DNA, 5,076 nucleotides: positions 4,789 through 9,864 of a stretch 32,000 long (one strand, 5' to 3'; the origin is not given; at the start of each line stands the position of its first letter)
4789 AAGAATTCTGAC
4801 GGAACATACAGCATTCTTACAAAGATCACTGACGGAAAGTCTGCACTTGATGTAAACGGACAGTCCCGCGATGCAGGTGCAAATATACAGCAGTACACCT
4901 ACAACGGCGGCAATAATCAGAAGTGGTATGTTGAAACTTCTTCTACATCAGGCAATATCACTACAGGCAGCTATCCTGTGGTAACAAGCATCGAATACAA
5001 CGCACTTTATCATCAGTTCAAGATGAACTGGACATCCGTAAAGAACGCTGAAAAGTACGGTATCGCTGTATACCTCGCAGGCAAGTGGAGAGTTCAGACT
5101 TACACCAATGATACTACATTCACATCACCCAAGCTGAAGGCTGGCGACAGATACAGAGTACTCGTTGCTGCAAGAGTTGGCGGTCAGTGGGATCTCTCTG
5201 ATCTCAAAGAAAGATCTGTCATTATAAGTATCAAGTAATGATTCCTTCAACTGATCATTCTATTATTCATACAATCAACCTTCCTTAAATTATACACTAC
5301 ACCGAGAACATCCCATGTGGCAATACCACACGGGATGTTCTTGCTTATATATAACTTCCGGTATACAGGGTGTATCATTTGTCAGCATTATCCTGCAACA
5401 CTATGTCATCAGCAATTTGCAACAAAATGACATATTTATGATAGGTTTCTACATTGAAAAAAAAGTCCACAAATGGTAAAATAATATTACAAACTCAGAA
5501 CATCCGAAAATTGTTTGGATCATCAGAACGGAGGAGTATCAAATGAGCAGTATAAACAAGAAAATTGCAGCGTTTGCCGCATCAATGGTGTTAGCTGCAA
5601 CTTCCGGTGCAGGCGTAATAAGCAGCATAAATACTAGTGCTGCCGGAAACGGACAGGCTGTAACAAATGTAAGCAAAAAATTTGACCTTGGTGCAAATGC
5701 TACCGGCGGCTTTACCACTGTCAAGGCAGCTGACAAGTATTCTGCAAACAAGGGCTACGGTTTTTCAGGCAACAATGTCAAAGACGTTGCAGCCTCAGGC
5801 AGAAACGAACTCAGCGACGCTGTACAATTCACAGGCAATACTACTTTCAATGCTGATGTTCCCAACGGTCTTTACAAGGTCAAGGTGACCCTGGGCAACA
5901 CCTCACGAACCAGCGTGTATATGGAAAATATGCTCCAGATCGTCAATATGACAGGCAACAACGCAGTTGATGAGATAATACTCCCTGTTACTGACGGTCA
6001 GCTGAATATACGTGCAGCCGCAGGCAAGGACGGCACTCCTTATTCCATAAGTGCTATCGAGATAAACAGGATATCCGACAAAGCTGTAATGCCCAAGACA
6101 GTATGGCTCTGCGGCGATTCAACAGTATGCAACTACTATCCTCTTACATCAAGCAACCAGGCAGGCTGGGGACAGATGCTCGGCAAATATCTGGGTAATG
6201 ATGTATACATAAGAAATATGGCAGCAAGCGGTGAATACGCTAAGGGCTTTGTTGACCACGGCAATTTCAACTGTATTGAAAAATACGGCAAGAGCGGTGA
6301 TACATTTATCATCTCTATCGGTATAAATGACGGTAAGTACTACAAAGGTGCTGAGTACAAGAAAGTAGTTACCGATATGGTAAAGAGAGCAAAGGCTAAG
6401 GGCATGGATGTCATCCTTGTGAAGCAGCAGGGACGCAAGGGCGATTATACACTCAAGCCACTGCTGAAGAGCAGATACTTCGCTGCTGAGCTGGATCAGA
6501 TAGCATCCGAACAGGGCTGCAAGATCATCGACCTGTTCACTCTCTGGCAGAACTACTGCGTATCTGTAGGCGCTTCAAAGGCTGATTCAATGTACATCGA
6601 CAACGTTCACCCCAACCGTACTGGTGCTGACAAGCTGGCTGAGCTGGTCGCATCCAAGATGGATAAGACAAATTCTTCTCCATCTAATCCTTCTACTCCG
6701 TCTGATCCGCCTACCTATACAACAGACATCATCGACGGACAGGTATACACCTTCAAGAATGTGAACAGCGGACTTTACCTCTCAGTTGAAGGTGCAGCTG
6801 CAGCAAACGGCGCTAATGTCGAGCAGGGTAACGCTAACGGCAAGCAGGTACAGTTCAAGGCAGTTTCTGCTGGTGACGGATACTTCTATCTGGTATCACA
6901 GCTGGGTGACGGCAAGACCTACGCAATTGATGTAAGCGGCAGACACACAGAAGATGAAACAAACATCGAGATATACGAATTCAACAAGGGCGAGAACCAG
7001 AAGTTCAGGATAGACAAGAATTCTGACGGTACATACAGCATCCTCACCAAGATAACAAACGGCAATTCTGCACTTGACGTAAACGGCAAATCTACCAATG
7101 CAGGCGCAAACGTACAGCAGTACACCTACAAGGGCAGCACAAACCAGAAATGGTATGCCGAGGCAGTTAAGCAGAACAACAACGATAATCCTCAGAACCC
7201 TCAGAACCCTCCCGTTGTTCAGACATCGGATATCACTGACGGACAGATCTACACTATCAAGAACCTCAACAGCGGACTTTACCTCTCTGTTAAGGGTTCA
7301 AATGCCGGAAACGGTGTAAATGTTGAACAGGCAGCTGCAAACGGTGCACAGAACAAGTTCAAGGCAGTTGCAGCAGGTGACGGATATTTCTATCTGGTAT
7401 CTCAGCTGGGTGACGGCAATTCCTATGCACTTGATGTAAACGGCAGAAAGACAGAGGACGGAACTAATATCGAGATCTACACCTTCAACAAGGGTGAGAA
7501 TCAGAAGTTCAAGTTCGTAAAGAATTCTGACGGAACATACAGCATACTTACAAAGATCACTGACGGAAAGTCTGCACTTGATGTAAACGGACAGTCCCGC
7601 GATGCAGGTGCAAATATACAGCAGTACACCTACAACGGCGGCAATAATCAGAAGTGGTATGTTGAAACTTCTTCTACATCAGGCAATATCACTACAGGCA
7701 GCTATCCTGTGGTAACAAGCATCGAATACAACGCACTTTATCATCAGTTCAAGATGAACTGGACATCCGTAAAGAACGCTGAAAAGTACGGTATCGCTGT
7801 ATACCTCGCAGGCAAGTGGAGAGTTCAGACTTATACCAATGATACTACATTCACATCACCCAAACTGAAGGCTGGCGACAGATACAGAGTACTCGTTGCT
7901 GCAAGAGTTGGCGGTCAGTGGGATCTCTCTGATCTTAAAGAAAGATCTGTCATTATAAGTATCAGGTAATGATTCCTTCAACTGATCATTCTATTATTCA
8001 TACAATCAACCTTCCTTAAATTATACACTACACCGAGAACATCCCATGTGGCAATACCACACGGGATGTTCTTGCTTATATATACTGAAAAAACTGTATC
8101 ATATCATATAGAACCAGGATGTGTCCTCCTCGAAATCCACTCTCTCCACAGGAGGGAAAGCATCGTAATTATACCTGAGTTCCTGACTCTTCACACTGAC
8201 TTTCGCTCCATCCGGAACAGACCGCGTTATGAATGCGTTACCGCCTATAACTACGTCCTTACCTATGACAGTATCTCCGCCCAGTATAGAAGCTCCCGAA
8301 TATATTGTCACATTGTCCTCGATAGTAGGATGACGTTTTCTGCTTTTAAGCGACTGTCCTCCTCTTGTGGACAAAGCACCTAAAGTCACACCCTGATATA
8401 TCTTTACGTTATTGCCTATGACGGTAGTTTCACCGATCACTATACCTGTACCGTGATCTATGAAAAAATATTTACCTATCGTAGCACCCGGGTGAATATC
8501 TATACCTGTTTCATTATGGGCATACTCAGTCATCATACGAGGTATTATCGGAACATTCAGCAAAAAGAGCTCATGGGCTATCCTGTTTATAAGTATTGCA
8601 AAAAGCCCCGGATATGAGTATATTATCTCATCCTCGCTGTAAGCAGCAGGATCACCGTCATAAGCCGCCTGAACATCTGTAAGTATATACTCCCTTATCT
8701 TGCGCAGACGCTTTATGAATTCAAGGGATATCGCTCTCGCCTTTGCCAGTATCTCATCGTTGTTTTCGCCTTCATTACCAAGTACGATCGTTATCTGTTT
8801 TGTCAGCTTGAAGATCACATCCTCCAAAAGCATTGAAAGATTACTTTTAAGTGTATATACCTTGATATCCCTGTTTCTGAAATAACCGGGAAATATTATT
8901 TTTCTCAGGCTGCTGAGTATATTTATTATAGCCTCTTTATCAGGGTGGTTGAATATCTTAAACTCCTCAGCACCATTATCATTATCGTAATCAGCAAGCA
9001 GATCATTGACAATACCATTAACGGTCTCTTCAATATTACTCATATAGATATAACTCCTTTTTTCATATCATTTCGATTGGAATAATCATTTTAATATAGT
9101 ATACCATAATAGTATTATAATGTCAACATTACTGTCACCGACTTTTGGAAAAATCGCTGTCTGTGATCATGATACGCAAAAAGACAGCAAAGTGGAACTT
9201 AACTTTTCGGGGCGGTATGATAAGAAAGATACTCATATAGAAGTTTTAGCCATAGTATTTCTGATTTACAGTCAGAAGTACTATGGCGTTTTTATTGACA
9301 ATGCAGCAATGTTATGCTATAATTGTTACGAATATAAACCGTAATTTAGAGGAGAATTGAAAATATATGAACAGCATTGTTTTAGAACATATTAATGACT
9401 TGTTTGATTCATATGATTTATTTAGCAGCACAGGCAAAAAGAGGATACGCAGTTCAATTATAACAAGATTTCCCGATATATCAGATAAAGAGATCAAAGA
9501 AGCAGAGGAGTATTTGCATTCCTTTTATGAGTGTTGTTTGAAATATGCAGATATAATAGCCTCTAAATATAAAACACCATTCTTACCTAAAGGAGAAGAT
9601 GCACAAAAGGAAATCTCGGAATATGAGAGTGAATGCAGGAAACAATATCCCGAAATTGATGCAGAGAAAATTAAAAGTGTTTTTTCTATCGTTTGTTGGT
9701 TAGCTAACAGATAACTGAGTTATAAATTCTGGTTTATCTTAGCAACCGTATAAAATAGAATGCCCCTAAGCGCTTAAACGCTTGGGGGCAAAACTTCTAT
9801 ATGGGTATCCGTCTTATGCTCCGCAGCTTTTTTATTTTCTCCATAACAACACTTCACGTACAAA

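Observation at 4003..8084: A 1.35-kb >99% identical cassette (CBM13-CBM13-Fn3-like plus stop, 3'UTR and terminator) is shared by two enzymes with unrelated catalytic cores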

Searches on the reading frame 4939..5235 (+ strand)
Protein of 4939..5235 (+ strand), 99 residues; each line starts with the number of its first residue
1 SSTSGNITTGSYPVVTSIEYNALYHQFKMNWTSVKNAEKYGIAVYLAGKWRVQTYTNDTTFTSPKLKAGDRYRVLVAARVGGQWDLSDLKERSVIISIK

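Call 8: search_protein_families(library=pfam, proteins=[window:4939-5235:+], max_evalue=1)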
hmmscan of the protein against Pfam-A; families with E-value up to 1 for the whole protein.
seq(99 aa): 2 families
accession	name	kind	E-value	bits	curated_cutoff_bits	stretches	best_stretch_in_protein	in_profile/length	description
PF00041.27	fn3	-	0.016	15.9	25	1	25-82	14-72/84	Fibronectin type III domain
PF24942.1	Fn3_Dep-1_1st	-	0.15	12.6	26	1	22-96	23-93/96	Dep-1 first Fn3-like domain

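Call 48: predict_structure(alignment_id=A2)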
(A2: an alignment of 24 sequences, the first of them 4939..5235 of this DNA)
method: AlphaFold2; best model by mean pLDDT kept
length: 99 residues; sequences in the alignment: 24
mean_pLDDT: 86.1   pTM: 0.73
mean pLDDT of the five models: 86.1, 85.2, 84.5, 84.1, 82.9
residues with pLDDT >= 90: 60; 70-90: 29; 50-70: 2; < 50: 8
segments of 3 or more residues with pLDDT < 50: 1-8
pLDDT, mean of each block of 10 residues (from residue 1): 43 89 91 93 91 93 91 93 87 89
secondary structure, 60 per line:
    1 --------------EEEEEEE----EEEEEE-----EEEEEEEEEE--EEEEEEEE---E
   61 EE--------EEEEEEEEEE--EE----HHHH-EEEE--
elements in order: E15-21 E26-31 E37-46 E49-56 E60-62 E71-80 H89-92 E94-97

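Call 50: fold_search(model_id=the predicted structure, library=pdb)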
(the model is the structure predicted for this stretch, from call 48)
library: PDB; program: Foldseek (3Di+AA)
matches with E <= 10: 1867; with E <= 0.001: 6
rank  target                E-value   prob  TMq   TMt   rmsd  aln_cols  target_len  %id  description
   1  2crm_MODEL_1_A        1.5e-04  1.00  0.68  0.57   8.2       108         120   20  Solution structure of the forth FNIII domain of human (released 2005-11-20)
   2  7jgu                  4.1e-04  1.00  0.64  0.70   3.0        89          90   16  Structure of FN3tt mut (released 2021-07-21)
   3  2yrz_MODEL_1_A        4.1e-04  1.00  0.64  0.55   7.0       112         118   19  Solution structure of the fibronectin type III domain of human Integrin beta-4 (released 2008-04-08)
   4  1wk0_MODEL_1_A        8.0e-04  1.00  0.60  0.45   3.3       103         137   16  Solution structure of Fibronectin type III domain derived from human KIAA0970 protein (released 2004-11-29)
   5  2db8_MODEL_1_A        8.9e-04  1.00  0.65  0.59   6.8       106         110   14  Solution structures of the fn3 domain of human Tripartite motif protein 9 (released 2006-06-15)
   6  1j8k_MODEL_1_A        9.4e-04  1.00  0.57  0.59   4.0        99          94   15  NMR STRUCTURE OF THE FIBRONECTIN EDA DOMAIN, NMR, 20 STRUCTURES (released 2002-02-06)
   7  2dm4_MODEL_1_A        1.1e-03  1.00  0.63  0.59   3.3        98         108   16  Solution structure of the second fn3 domain of human sorLA/LR11 (released 2006-10-20)
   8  7jgt                  1.1e-03  1.00  0.63  0.67   3.6        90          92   14  Crystal Structure of FN3tt (released 2021-07-21)
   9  5g56                  1.2e-03  1.00  0.67  0.11   3.0        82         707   17  THE TETRA-MODULAR CELLULOSOMAL ARABINOXYLANASE CtXyl5A STRUCTURE AS REVEALED BY X-RAY CRYSTALLOGRAPHY (released 2016-06-29)
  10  2dlh_MODEL_1_A        1.2e-03  1.00  0.63  0.53   7.2       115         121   14  Solution structure of the second fn3 domain of human receptor-type tyrosine-protein phosphatase delta (released 2006-10-18)
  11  1x5k_MODEL_1_A        1.5e-03  1.00  0.66  0.55   8.2       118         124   16  The solution structure of the sixth fibronectin type III domain of human Neogenin (released 2005-11-15)
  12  5oc7_C                1.5e-03  1.00  0.58  0.61   4.0        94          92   23  Crystal structure of the pleckstrin-homology domain of Bcr-Abl in complex with monobody Mb(Bcr-PH_4). (released 2017-12-27)
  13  1egj_A                1.6e-03  1.00  0.49  0.48   5.0       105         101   16  DOMAIN 4 OF THE BETA COMMON CHAIN IN COMPLEX WITH AN ANTIBODY (released 2001-02-15)
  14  3mpc_A                1.7e-03  1.00  0.66  0.67   2.5        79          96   18  The crystal structure of a Fn3-like protein from Clostridium thermocellum (released 2010-08-11)
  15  1uem_MODEL_1_A        1.7e-03  1.00  0.57  0.50   5.5       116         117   19  Solution Structure of the First Fibronectin Type III domain of human KIAA1568 Protein (released 2003-11-19)
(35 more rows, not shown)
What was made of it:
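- On Fibronectin type III: The fold criterion is met: an AF2 model with pLDDT 86 has all top Foldseek PDB hits in FnIII, with query-normalised TM-scores mostly 0.55-0.73 (calls 48, 50).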

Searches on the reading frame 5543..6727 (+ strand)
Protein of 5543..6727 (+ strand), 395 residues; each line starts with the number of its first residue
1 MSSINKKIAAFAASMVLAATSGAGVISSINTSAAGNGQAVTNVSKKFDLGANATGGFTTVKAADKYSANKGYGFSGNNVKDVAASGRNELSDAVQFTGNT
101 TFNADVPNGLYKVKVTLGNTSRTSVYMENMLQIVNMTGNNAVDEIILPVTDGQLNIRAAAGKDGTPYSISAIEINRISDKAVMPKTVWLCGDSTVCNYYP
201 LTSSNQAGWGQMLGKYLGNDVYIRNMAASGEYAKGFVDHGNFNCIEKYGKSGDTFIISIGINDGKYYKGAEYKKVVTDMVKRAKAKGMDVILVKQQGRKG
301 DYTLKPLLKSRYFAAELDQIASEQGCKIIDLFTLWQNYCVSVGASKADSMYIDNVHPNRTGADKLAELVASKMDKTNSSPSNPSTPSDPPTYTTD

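Call 21: find_related_loci(query=window:5543-6727:+, collection=metagenome_contigs, flank=6000)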
Query window:5543-6727:+ (395 aa) in metagenome_contigs; peptide patterns used: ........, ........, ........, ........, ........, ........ (x = any residue, [..] = any of these).
163 stretches matched a pattern; 35 encode a relative of the query (tblastn E <= 1e-3); 35 distinct loci.
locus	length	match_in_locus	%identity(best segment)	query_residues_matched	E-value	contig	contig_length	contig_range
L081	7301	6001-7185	99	1-395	0e+0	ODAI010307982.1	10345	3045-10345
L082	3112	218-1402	99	1-395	0e+0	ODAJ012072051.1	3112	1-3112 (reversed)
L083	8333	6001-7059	86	38-393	0e+0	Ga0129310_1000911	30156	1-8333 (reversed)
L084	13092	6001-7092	81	38-395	0e+0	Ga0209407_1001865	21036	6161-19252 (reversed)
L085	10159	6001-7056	81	40-390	0e+0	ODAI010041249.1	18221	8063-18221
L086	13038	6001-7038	82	38-383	0e+0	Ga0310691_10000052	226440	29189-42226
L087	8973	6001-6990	83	44-373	0e+0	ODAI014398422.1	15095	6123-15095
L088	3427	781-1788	81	38-373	0e+0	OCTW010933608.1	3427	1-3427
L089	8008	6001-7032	78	46-390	0e+0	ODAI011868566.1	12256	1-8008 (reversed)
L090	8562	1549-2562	78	38-375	0e+0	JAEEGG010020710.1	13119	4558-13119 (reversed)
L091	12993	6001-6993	79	45-375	0e+0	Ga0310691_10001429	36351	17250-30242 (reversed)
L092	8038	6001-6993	79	45-375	0e+0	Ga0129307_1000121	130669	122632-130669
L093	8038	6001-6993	79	45-375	0e+0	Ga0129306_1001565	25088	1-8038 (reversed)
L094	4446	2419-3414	78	43-374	0e+0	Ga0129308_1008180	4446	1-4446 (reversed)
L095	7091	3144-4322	66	6-393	9e-174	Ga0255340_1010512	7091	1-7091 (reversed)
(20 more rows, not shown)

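Call 40: search_solved_structures(query=window:5543-6724:+, max_evalue=0.00001)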
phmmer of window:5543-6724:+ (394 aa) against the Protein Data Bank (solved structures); distinct sequences matched with E-value up to 0.00001: 3.
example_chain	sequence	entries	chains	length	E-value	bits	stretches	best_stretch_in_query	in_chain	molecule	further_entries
2o14_A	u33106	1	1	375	9e-92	311.6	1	45-374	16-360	Hypothetical protein yxiM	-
1deo_A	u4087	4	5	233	8.7e-08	35.3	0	186-265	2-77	RHAMNOGALACTURONAN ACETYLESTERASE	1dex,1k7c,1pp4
3c1u_A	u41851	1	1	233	3.6e-07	33.2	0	186-265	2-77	Rhamnogalacturonan acetylesterase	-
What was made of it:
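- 5543..7969 (+): Gene 2. Components: signal peptide (5543-5644); relic 'GNGQAV' of the PL11 N-terminus (5645-5662); CBM35-like galactose-binding domain (5678-6064); SGNH/CE12 esterase (6113-6631) with GDS Ser193, GxND Asn262 and DxxH Asp353/His356; linker; CBM13-CBM13-CBM37. PDB YxiM 2O14 at 9e-92 and RGAE 1DEO at 9e-8 (call 40).
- On CE12 SGNH esterase: YxiM 2O14 scores 9e-92 and RGAE 1DEO scores 9e-8 (call 40).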

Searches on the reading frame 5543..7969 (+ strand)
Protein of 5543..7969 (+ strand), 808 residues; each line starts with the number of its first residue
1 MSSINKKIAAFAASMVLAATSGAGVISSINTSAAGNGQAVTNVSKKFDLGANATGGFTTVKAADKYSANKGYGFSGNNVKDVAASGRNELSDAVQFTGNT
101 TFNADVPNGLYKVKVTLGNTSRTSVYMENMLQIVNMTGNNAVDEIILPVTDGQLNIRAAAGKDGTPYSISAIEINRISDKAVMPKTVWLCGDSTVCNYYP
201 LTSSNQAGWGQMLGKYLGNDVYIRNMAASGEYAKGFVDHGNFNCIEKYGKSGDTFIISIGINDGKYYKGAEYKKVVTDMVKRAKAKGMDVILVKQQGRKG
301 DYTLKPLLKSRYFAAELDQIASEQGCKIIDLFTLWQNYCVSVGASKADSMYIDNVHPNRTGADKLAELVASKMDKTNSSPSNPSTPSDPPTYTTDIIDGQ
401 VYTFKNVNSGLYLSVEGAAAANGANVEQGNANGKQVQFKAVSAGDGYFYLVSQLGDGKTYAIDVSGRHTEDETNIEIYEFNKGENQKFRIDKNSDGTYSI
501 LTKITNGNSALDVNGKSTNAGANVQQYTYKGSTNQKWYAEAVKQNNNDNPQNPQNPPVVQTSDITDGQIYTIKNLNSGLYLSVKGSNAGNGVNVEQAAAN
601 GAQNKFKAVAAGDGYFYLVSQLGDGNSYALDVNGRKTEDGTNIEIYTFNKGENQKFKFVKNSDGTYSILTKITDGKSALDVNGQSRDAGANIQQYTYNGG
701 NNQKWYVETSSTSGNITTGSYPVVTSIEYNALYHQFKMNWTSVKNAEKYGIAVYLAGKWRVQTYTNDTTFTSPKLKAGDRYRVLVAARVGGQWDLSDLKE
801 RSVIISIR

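Call 5: search_protein_families(library=pfam, proteins=[window:5543-7969:+], max_evalue=0.01)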
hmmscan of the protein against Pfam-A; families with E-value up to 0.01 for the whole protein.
window:5543-7969:+ (808 aa): 6 families
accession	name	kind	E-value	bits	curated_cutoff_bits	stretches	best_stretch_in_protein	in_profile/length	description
PF14200.12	RicinB_lectin_2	-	3e-48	162.9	25.6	5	565-646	11-89/89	Ricin-type beta-trefoil lectin domain-like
PF21254.3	AGA-YXIM_GBD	-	6.5e-43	146.4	27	1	46-174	2-137/138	Beta-agarase/YXIM esterase-like, galactose-binding domain-like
PF00652.28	Ricin_B_lectin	-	6.6e-24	84.9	29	4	570-705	3-126/126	Ricin-type beta-trefoil lectin domain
PF13472.12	Lipase_GDSL_2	-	4.1e-12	47.4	32.9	1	191-363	3-177/178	GDSL-like Lipase/Acylhydrolase family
PF19040.6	SGNH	-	0.00032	20.9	27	1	310-370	187-247/248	SGNH domain (fused to AT3 domains)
PF24208.1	Beta-tre_PLH30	-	0.004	17.6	27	0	402-503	1-102/130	Endo-acting ulvan lyase beta-trefoil domain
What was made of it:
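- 5543..7969 (+): Pfam AGA-YXIM_GBD 6.5e-43 and Lipase_GDSL_2 (call 5).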

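Call 11: find_encoding_contigs(protein=window:5543-7969:+, flank=10000, max_places=10)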
Protein window:5543-7969:+ (808 aa): no gene with exactly this product is on record in the collection.

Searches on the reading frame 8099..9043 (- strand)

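Call 5: search_protein_families(library=pfam, proteins=[window:8099-9043:-], max_evalue=0.01)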
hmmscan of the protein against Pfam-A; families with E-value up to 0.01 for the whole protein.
window:8099-9043:- (314 aa): 3 families
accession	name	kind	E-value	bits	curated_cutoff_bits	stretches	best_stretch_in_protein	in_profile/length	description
PF00132.30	Hexapep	-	1.8e-10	40.5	27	2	238-274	1-36/36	Bacterial transferase hexapeptide (six repeats)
PF25084.1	LbH_EIF2B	-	0.00031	21.2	54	0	244-276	9-40/105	EIF2B subunit epsilon LbH domain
PF06426.19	SATase_N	-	0.007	17.1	21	0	80-149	33-102/105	Serine acetyltransferase, N-terminal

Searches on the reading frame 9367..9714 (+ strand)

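Call 8: search_protein_families(library=pfam, proteins=[window:9367-9714:+], max_evalue=1)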
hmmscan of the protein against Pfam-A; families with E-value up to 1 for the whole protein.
window:9367-9714:+ (115 aa): 4 families
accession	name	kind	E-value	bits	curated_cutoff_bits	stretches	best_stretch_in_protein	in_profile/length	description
PF09164.15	VitD-bind_III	-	0.024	15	27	1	24-59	15-51/65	Vitamin D binding protein, domain III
PF04255.20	DUF433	-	0.071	13.4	23.6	0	30-49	36-55/56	Protein of unknown function (DUF433)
PF17832.7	Pre-PUA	-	0.087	13.9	23.5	0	19-45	13-38/86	Pre-PUA-like domain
PF18993.5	Rv0078B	-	0.15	12.6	27.1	0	22-46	18-42/63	Rv0078B-related antitoxin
